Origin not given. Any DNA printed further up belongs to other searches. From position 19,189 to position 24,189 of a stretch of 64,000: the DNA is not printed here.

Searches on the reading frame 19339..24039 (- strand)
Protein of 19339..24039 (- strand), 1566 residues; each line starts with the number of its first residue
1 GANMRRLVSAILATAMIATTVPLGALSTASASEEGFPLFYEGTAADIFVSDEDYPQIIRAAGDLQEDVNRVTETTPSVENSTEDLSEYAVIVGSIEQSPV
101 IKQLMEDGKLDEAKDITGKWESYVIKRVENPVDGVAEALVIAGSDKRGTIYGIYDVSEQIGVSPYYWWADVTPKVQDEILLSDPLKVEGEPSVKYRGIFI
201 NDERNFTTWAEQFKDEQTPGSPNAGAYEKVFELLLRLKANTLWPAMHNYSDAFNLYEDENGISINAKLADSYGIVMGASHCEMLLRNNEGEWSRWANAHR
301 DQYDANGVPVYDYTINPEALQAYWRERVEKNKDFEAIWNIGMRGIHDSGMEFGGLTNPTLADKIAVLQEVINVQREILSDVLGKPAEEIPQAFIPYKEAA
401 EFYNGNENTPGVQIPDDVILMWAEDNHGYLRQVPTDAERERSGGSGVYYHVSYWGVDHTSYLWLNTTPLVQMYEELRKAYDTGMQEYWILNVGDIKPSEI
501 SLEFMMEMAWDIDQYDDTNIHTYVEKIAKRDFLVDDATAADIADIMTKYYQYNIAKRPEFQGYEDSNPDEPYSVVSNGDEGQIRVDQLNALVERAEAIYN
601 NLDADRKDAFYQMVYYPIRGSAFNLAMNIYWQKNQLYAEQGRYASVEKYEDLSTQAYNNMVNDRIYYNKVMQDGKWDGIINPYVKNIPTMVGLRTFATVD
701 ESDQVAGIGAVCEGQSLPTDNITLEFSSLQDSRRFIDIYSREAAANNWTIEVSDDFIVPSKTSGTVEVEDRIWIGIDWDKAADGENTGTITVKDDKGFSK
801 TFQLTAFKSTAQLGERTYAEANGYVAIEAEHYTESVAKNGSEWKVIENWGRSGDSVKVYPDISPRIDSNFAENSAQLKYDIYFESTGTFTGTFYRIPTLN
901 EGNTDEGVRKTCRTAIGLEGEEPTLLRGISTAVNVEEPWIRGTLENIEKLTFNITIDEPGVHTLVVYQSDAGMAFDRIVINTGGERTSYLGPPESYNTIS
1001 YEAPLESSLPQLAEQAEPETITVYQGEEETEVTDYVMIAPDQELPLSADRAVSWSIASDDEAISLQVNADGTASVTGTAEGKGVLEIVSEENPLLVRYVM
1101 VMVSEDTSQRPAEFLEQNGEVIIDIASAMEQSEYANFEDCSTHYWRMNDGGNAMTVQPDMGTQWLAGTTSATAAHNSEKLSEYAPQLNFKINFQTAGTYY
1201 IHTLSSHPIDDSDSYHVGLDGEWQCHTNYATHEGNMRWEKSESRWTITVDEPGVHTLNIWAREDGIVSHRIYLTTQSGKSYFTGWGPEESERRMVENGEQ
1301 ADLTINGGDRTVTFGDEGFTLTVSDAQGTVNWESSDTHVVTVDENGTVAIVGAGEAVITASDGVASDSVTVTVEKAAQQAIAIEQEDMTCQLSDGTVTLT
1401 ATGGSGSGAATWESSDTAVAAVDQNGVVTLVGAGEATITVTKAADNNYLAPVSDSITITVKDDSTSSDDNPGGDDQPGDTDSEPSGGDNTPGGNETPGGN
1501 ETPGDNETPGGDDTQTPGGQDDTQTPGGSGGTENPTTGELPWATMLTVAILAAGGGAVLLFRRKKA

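Call 43: search_protein_families(library=pfam, proteins=[window:19339-24039:-], max_evalue=0.0001)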
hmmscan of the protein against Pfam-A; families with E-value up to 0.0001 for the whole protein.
window:19339-24039:- (1566 aa): 3 families
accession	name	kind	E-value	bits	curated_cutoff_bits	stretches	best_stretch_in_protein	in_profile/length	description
PF15979.11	Glyco_hydro_115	-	4e-118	395.2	27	1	189-560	2-335/335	Glycosyl hydrolase family 115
PF17829.7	GH115_C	-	5.4e-52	176.5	24.1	2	817-994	1-172/172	Glycosyl hydrolase family 115 C-terminal domain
PF02368.24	Big_2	-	3.2e-13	49.9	22.8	2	1393-1443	16-69/79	Bacterial Ig-like domain (group 2)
